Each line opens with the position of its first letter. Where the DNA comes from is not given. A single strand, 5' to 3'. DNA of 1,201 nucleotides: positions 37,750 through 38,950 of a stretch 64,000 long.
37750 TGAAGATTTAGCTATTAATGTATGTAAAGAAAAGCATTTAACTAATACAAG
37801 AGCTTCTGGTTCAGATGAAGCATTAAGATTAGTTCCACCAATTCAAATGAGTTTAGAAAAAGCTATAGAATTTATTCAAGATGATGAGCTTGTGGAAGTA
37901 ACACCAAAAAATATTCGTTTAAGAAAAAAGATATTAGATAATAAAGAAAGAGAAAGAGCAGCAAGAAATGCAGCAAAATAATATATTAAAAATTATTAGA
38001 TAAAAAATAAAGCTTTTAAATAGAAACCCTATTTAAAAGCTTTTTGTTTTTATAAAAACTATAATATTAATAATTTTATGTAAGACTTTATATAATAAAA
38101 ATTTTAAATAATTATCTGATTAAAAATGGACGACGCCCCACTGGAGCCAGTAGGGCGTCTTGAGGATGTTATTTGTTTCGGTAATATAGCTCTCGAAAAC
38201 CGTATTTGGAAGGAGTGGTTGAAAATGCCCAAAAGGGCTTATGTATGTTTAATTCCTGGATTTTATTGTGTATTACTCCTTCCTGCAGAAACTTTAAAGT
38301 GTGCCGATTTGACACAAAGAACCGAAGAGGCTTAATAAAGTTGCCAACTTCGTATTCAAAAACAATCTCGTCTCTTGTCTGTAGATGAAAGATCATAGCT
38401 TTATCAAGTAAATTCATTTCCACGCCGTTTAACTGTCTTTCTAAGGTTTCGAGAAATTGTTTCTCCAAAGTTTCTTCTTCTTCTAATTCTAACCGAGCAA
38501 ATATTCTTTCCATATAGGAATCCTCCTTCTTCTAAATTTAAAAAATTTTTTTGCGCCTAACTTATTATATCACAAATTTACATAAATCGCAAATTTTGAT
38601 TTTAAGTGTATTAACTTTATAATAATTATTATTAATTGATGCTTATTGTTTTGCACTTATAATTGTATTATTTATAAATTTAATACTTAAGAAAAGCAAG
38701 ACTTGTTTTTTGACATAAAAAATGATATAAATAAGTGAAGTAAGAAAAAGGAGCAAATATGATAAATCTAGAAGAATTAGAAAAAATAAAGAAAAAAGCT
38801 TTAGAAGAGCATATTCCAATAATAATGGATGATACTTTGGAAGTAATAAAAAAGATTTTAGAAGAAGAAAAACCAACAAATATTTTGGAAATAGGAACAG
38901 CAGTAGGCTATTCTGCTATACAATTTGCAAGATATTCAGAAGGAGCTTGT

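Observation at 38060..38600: Second copy of the cassette: conserved promoter and end modules, divergent interior, and a duplicated 3' module read through as coding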

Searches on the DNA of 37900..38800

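Call 95: search_rna_families(source=window, start=37900, end=38800, threshold=evalue, max_evalue=1)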
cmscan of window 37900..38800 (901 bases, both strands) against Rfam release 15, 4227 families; matches with E-value up to 1: 4.
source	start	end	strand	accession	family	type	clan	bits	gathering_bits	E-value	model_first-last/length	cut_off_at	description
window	38012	38066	-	RF02418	Spd-sr07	Gene; sRNA;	-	27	55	0.095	1-63/63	no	Streptococcus sRNA Spd-sr07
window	38023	38169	-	RF02792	sRNA162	Gene; antisense;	-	19.5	78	0.7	1-190/190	no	Archaeal Small RNA 162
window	38004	38045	+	RF02436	SpF43_sRNA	Gene; sRNA;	-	18.6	70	0.94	31-74/99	no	Streptococcus sRNA SpF43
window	38029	38160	+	RF01416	NrrF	Gene; antisense;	-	17.8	60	0.68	1-160/160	no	NrrF RNA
